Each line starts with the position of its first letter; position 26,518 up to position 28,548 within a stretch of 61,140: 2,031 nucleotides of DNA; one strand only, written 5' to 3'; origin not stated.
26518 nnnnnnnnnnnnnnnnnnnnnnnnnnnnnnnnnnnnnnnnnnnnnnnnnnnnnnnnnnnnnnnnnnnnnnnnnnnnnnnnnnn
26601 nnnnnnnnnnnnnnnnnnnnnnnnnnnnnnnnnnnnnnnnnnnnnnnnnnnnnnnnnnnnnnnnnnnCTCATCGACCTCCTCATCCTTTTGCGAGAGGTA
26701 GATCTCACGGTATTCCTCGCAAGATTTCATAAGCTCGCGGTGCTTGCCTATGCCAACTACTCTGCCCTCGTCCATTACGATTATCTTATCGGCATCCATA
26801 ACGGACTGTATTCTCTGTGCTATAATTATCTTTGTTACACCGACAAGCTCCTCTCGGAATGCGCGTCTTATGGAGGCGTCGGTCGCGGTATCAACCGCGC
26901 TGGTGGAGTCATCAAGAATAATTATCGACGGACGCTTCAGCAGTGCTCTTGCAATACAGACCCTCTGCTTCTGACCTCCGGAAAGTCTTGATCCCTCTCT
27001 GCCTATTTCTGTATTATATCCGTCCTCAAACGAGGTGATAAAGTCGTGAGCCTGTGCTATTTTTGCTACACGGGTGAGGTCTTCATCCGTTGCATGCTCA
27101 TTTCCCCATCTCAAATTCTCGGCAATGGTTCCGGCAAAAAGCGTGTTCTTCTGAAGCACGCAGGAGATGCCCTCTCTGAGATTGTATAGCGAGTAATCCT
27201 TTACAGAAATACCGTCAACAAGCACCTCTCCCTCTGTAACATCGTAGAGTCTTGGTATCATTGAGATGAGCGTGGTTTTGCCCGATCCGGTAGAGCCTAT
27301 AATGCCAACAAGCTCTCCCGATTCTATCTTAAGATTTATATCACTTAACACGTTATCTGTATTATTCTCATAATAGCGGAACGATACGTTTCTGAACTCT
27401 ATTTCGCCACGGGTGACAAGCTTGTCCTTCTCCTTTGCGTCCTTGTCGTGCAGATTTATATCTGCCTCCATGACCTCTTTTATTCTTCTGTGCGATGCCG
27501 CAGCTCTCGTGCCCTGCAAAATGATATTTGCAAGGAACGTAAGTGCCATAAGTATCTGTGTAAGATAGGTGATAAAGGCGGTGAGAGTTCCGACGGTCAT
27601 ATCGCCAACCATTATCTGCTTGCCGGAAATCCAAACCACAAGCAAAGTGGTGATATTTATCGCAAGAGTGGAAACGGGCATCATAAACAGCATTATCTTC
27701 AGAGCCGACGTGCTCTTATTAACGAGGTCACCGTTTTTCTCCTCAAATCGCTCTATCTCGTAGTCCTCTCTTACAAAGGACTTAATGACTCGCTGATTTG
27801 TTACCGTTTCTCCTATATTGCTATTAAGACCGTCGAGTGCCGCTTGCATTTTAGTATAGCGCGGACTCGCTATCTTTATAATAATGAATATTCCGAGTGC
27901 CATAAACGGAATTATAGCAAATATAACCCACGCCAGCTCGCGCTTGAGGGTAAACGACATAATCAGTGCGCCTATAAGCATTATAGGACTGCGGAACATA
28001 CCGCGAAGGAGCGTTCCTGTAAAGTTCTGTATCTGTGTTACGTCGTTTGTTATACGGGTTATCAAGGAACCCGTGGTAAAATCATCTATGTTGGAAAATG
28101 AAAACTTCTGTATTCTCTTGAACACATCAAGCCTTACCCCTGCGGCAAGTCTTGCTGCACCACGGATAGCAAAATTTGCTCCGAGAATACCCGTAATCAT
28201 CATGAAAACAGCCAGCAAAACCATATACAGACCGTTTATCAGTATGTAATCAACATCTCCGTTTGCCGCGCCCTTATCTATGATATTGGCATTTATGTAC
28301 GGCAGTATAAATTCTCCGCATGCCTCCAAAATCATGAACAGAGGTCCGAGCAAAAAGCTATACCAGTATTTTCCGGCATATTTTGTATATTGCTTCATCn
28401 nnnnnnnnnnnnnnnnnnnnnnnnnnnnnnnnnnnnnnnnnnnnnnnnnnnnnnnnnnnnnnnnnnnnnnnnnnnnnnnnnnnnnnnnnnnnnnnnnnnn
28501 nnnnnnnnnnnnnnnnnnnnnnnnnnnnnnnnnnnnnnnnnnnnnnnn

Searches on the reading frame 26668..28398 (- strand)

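Call 85: search_protein_families(library=pfam, proteins=[window:26668-28398:-], max_evalue=0.00001)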
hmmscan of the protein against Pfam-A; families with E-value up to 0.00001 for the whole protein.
window:26668-28398:- (577 aa): 2 families
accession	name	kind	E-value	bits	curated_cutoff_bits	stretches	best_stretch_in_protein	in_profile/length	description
PF00664.28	ABC_membrane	-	3e-49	168.6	28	1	16-286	2-274/274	ABC transporter transmembrane region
PF00005.33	ABC_tran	-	1.3e-32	113.7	25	1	351-500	1-137/137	ABC transporter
